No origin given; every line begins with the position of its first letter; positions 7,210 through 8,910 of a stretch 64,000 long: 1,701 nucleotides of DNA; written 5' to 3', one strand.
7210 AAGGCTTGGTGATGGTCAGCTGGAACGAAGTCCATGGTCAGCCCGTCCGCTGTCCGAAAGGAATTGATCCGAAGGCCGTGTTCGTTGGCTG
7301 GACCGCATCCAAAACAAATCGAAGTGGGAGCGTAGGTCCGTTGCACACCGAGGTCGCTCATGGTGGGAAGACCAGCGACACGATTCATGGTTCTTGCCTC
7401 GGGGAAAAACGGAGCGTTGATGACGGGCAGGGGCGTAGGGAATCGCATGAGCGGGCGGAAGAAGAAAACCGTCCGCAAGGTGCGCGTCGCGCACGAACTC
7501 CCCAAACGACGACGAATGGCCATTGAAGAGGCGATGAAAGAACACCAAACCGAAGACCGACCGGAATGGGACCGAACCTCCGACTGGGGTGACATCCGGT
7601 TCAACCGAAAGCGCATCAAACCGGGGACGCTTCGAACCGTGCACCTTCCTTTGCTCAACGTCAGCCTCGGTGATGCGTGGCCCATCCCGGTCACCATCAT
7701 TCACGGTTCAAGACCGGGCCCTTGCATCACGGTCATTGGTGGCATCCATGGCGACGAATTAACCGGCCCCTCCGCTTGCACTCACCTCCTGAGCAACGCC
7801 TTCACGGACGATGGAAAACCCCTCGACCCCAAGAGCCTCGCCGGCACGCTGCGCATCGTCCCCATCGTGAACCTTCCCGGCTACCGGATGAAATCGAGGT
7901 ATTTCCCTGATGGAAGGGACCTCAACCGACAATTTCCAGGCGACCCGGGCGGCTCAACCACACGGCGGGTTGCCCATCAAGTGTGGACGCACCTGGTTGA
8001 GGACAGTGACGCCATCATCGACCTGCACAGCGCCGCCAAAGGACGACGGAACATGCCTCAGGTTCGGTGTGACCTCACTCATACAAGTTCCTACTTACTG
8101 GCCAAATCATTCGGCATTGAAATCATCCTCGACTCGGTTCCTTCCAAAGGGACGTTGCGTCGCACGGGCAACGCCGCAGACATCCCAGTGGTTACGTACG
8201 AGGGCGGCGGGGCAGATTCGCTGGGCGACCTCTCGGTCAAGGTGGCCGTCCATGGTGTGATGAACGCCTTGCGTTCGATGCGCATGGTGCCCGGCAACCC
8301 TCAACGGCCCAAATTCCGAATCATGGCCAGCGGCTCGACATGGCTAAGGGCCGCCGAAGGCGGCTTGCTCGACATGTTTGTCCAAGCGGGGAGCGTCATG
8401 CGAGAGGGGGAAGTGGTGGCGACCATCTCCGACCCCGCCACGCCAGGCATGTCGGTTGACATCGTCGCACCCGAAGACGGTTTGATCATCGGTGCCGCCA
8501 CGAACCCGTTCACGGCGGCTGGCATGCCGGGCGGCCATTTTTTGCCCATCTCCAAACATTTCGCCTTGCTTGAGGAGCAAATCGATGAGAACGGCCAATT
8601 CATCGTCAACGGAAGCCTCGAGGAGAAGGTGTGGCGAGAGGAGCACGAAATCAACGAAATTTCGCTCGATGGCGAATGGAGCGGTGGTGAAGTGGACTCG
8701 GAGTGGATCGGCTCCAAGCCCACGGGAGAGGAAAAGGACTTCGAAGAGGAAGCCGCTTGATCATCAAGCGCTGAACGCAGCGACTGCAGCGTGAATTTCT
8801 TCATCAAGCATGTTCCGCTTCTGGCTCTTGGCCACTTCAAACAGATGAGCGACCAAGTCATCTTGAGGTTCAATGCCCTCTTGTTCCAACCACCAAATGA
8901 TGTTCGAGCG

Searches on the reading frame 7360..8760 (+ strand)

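Call 67: search_protein_families(library=pfam, proteins=[window:7360-8760:+], max_evalue=0.00001)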
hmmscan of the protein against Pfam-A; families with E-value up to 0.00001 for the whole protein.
window:7360-8760:+ (466 aa): 2 families
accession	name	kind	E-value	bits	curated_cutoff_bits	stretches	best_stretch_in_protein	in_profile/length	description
PF24827.1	AstE_AspA_cat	-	8.7e-33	113.9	25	1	119-305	1-190/192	Succinylglutamate desuccinylase/Aspartoacylase catalytic domain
PF00246.29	Peptidase_M14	-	9.5e-06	25.9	21.6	0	118-195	44-136/286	Zinc carboxypeptidase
